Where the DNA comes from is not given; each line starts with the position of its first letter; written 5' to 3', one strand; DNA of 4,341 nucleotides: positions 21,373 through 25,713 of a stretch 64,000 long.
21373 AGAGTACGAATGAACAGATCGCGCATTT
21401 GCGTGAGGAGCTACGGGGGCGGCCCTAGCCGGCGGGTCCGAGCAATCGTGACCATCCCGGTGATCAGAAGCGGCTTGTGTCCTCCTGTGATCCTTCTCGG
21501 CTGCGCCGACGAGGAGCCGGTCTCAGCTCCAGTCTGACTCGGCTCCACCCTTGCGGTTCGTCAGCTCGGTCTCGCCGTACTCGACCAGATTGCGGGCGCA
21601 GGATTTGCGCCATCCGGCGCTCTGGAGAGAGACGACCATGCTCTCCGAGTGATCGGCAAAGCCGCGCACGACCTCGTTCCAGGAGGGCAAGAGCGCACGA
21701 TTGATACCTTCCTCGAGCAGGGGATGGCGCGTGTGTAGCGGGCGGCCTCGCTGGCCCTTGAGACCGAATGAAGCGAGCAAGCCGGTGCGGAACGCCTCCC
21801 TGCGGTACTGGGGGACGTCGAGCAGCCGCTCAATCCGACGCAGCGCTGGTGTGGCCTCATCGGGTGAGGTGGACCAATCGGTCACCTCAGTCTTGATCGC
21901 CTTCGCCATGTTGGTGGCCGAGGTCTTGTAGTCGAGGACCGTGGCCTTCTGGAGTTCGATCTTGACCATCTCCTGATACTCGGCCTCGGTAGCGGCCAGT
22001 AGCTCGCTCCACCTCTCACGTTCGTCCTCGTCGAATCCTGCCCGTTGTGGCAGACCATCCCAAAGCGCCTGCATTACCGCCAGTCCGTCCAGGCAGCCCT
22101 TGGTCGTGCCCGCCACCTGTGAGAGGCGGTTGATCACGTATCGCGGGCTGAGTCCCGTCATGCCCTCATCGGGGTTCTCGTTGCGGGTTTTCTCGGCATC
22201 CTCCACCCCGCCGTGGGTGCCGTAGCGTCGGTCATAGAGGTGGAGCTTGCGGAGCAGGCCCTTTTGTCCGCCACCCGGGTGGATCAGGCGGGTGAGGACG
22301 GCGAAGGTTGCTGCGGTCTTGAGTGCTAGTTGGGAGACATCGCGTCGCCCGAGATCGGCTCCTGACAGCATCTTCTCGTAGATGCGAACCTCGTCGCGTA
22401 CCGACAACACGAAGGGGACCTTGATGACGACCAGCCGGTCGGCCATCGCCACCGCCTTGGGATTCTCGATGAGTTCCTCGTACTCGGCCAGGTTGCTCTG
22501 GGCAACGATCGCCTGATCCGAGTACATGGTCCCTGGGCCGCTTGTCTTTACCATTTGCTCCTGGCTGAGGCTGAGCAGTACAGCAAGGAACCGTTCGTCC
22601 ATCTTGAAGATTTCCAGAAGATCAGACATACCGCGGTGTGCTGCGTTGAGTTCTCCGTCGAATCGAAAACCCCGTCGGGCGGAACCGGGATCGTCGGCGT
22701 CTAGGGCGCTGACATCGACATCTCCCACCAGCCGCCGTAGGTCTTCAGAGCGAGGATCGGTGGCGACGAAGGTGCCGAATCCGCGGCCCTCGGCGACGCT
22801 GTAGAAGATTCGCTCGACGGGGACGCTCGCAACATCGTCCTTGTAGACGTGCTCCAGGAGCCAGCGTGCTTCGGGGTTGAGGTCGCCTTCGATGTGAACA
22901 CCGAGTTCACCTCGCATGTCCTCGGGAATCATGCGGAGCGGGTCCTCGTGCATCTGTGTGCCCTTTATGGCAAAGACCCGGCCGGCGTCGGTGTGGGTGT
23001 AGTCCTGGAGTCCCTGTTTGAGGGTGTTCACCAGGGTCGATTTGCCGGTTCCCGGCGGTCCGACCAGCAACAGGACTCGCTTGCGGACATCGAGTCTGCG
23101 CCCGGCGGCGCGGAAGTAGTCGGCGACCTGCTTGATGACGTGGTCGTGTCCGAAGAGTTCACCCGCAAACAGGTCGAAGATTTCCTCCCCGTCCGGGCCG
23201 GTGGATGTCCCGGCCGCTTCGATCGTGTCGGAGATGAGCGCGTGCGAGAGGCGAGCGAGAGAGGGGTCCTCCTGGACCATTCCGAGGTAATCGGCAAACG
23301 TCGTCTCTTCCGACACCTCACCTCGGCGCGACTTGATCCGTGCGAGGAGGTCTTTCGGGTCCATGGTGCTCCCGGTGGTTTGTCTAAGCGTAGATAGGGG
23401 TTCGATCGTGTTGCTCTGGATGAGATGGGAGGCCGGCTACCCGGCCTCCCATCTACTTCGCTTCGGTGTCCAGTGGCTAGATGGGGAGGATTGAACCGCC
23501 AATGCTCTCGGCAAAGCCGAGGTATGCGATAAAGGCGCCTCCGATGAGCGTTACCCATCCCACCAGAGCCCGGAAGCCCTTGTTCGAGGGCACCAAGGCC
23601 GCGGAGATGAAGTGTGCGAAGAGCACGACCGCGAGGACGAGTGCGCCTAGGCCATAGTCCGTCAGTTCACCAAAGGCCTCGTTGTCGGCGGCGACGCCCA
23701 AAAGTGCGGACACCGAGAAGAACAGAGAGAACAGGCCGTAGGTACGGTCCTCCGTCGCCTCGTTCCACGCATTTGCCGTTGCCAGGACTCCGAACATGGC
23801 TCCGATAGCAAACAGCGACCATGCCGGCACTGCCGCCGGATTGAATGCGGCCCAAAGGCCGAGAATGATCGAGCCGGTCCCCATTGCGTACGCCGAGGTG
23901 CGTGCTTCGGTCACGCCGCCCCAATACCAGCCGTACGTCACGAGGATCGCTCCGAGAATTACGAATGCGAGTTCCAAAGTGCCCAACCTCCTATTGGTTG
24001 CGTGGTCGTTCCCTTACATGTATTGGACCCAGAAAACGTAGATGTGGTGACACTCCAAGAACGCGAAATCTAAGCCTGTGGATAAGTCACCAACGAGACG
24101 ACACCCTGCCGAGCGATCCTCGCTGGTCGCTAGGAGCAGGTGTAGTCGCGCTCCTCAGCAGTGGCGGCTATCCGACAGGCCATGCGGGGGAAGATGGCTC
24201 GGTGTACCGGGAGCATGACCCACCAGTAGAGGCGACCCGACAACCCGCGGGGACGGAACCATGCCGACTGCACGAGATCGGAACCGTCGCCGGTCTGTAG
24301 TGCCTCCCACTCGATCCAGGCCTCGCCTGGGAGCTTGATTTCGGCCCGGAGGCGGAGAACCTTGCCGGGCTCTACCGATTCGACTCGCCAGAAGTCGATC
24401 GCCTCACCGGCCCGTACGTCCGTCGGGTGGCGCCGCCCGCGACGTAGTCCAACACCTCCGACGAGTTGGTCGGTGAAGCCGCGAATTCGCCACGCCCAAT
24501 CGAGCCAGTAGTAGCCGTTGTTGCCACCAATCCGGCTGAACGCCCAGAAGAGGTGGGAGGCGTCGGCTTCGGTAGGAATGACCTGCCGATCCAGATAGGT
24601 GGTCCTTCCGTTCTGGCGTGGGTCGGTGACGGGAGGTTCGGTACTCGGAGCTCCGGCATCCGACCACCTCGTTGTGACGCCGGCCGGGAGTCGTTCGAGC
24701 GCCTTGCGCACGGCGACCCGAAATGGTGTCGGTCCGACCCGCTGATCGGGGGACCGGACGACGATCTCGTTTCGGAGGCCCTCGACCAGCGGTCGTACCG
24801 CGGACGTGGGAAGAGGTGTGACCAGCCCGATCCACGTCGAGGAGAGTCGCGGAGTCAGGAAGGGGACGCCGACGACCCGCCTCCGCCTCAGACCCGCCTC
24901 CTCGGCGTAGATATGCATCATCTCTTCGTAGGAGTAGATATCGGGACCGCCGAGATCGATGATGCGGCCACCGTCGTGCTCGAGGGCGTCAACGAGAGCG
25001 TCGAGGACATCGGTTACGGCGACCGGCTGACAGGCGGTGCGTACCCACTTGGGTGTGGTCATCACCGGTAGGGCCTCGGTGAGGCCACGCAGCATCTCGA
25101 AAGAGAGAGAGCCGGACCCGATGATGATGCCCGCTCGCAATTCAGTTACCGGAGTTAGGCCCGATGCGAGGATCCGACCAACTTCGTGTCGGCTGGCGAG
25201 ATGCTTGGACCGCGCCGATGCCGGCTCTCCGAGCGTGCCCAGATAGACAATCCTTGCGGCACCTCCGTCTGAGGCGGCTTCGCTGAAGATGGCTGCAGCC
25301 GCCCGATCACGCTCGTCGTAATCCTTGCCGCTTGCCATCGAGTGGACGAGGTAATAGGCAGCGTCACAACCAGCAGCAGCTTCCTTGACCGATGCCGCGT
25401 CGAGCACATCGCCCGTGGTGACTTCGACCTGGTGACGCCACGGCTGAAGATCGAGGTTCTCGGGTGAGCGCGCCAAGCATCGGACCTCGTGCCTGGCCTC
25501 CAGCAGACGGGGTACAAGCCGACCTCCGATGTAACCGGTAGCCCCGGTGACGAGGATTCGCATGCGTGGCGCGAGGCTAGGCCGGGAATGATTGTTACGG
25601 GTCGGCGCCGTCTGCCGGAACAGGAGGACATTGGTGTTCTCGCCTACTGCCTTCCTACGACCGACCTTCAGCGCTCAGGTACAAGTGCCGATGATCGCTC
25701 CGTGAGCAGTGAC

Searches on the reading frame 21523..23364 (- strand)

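Call 3: search_protein_families(library=pfam, proteins=[window:21523-23364:-], max_evalue=0.01)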
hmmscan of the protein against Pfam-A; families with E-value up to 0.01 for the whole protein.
window:21523-23364:- (613 aa): 20 families
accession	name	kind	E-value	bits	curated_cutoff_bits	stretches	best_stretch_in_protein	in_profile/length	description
PF08298.17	AAA_PrkA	-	2.2e-74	251.1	25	1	22-362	2-353/358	PrkA AAA domain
PF06798.17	PrkA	-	1.3e-24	87.7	25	1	372-596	2-255/255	PrkA serine protein kinase C-terminal domain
PF13191.12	AAA_16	-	5.8e-07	30.6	32.6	1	69-122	1-51/167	AAA ATPase domain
PF13401.12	AAA_22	-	7.6e-05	23.5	27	1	94-129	4-33/130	AAA domain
PF00005.33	ABC_tran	-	0.00022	22.3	25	1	95-156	11-63/137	ABC transporter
PF13207.12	AAA_17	-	0.00022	22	27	1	101-132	1-31/136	AAA domain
PF03215.21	Rad17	-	0.00072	20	23.8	1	73-117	24-67/186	Rad17 P-loop domain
PF13521.12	AAA_28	-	0.00078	20.1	27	1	99-146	3-50/164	AAA domain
PF07728.20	AAA_5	-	0.001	19.5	22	1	98-120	2-24/139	AAA domain (dynein-related subfamily)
PF05496.18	RuvB_N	-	0.0013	19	27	1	69-131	8-69/159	Holliday junction DNA helicase RuvB P-loop domain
PF01078.27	Mg_chelatase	-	0.0013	18.6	20.3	1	98-136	25-63/207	Magnesium chelatase, subunit ChlI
PF00004.35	AAA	-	0.0016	19.4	21.2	1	98-139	1-35/131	ATPase family associated with various cellular activities (AAA)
PF03193.22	RsgA_GTPase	-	0.0021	18.3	30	1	93-121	104-132/174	RsgA GTPase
PF20030.5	bpMoxR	-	0.0023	17.5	27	0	95-120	31-56/205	MoxR domain in the MoxR-vWA-beta-propeller ternary systems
PF13555.12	AAA_29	-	0.0025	18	27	1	83-113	9-40/61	P-loop containing region of AAA domain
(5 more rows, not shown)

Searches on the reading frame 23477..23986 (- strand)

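Call 3: search_protein_families(library=pfam, proteins=[window:23477-23986:-], max_evalue=0.01)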
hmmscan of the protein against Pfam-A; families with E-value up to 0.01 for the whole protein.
window:23477-23986:- (169 aa): 1 family
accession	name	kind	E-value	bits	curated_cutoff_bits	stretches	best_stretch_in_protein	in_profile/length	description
PF03729.18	DUF308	-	0.0024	18.5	25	1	35-99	2-66/73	Short repeat of unknown function (DUF308)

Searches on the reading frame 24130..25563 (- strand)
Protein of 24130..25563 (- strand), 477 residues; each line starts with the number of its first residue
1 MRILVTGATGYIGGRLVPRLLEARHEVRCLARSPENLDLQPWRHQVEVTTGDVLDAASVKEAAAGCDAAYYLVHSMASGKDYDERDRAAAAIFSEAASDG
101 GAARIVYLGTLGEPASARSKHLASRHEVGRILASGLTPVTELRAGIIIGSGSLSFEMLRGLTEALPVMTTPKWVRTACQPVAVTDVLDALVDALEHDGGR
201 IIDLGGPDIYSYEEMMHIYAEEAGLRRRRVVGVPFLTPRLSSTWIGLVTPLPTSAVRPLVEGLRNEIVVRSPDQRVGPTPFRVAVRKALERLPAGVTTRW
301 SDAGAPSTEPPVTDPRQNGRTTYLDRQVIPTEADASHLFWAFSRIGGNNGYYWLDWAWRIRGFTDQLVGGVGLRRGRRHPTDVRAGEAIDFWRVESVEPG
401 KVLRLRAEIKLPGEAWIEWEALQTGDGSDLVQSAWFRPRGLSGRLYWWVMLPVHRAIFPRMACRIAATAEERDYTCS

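Call 3: search_protein_families(library=pfam, proteins=[window:24130-25563:-], max_evalue=0.01)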
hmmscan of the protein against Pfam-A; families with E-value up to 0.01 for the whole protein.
window:24130-25563:- (477 aa): 8 families
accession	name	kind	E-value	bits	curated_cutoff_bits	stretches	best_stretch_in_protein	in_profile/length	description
PF11066.14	DUF2867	-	8.6e-32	110.8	27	1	320-461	4-142/142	Protein of unknown function (DUF2867)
PF13460.12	NAD_binding_10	-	3.7e-17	63.2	27.2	1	7-117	1-105/184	NAD(P)H-binding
PF01370.27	Epimerase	-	4.7e-11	43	20.9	1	3-110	1-115/240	NAD dependent epimerase/dehydratase family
PF05368.20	NmrA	-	2e-10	41.2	27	1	2-138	4-140/298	NmrA-like family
PF01073.25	3Beta_HSD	-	5.9e-06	26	22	1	4-81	1-83/280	3-beta hydroxysteroid dehydrogenase/isomerase family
PF16363.11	GDP_Man_Dehyd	-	0.00019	21.4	27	1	4-63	1-71/332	GDP-mannose 4,6 dehydratase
PF07993.18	NAD_binding_4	-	0.0036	16.9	20.1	1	5-38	1-37/258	Male sterility protein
PF00106.31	adh_short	-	0.0056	16.6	26.6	1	3-71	3-76/195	short chain dehydrogenase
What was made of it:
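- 24130..25563 (-): Divergently transcribed SDR (NAD-binding, NDUFA9/NmrA-like) fused to DUF2867. It is a conserved partner of the cluster. Pfam DUF2867 8.6e-32 and NAD_binding_10 3.7e-17 (call 3).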

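Call 4: search_protein_families(library=ncbifam, proteins=[window:24130-25563:-], max_evalue=0.01)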
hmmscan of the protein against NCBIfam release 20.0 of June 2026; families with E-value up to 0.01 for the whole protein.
window:24130-25563:- (477 aa): 19 families
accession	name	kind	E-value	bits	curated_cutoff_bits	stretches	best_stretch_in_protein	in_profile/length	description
TIGR03466.1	HpnA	hypoth_equivalog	5.3e-13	48.5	367.65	1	1-110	1-113/327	hopanoid-associated sugar epimerase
NF004520.0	PRK05865.1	equivalog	6.9e-10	37.5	1509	1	1-196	1-173/854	sugar epimerase family protein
TIGR04180.1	EDH_00030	hypoth_equivalog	3.7e-08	32.8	475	1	3-76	1-81/297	NAD-dependent 4,6-dehydratase LegB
NF058621.1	DiazavRedAvaA7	equivalog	7.9e-08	32.3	400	1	1-84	1-80/304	3-diazoavenalumate denitrifying reductase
NF052578.1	StrlDmthSdmBMthl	equivalog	9.6e-08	32.1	600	1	1-85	1-83/328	sterol demethylase protein SdmB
NF042422.1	oxyalk_red_OleD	equivalog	9.6e-08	31.8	580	1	1-109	1-109/329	2-alkyl-3-oxoalkanoate reductase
NF042423.1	oxyalk_red_Shew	equivalog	2.1e-07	30.4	580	1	2-107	10-115/331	2-alkyl-3-oxoalkanoate reductase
NF050030.1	thlkprotThyD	equivalog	8.3e-07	28.5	400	1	1-74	1-77/305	thylakoid membrane protein ThyD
TIGR01777.1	yfcH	hypoth_equivalog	1.3e-05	24.9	207.35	1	3-51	1-49/292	TIGR01777 family oxidoreductase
NF005539.0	PRK07201.1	equivalog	2.2e-05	23.4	549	1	1-46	1-48/657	SDR family oxidoreductase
NF041293.1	G6PDh_Azf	equivalog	2.8e-05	23.6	400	1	3-74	5-76/252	NAD-dependent glucose-6-phosphate dehydrogenase Azf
TIGR01746.1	Thioester-redct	subfamily_domain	9e-05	21.8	213.35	1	3-33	2-34/371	thioester reductase domain-containing protein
NF006073.0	PRK08219.1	equivalog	0.00017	21.4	218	1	3-77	6-80/227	SDR family oxidoreductase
NF008972.0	PRK12320.1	equivalog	0.00057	18.2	792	1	1-238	1-219/699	hypothetical protein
NF006118.0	PRK08264.1-4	subfamily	0.0011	18.5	279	1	3-73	8-80/244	SDR family oxidoreductase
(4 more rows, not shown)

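Call 71: search_solved_structures(query=window:24130-25563:-, max_evalue=0.01)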
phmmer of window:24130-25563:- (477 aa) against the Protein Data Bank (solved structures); distinct sequences matched with E-value up to 0.01: 44.
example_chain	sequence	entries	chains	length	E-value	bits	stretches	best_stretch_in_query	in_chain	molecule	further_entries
9g83_P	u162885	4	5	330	2.7e-13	52.7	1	4-250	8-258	NAD-dependent epimerase/dehydratase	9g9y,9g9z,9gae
7ar7_P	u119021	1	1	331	1.6e-10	43.6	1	5-235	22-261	NADH dehydrogenase [ubiquinone] 1 alpha subcomplex subunit 9, mitochondrial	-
7a23_T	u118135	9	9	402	2.8e-10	42.8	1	5-235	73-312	39kDa | NADH dehydrogenase [ubiquinone] 1 alpha subcomplex subunit 9, mitochondrial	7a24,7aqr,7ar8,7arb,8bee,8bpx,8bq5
6x89_A9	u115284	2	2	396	2.8e-08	36.2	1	5-243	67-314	NADH dehydrogenase [ubiquinone] 1 alpha subcomplex subunit 9, mitochondrial isoform X1 | NDUA9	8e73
5f5n_A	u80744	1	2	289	3.3e-07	32.7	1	3-224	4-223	Monooxygenase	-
5f5l_A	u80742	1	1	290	3.3e-07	32.6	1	3-224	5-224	Monooxygenase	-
8iuf_E4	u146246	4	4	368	6.8e-07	31.6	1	41-235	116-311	NDUEG4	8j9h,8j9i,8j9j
8r2j_A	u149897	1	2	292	5.9e-06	28.5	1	3-229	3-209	NmrA family transcriptional regulator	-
6wjb_A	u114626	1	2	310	7.1e-06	28.2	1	2-74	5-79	NAD-dependent epimerase/dehydratase family protein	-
6wj9_A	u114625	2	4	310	7.6e-06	28.1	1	2-74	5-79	NAD-dependent epimerase/dehydratase family protein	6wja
8rdi_A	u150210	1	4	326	1.4e-05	27.3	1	1-73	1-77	SDR family NAD(P)-dependent oxidoreductase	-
8rdg_A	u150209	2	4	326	1.4e-05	27.3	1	1-73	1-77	SDR family NAD(P)-dependent oxidoreductase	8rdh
2c29_D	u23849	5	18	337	5.3e-05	25.4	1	3-85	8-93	DIHYDROFLAVONOL 4-REDUCTASE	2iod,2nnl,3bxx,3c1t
4r1s_A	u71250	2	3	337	5.6e-05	25.3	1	3-112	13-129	cinnamoyl CoA reductase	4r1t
6g2j_P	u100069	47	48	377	6e-05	25.2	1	5-311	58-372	NADH dehydrogenase [ubiquinone] 1 alpha subcomplex subunit 9, mitochondrial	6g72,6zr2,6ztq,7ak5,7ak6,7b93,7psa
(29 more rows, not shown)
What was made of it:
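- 24130..25563 (-): Best solved relatives are NDUFA9-type atypical SDRs (call 71).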
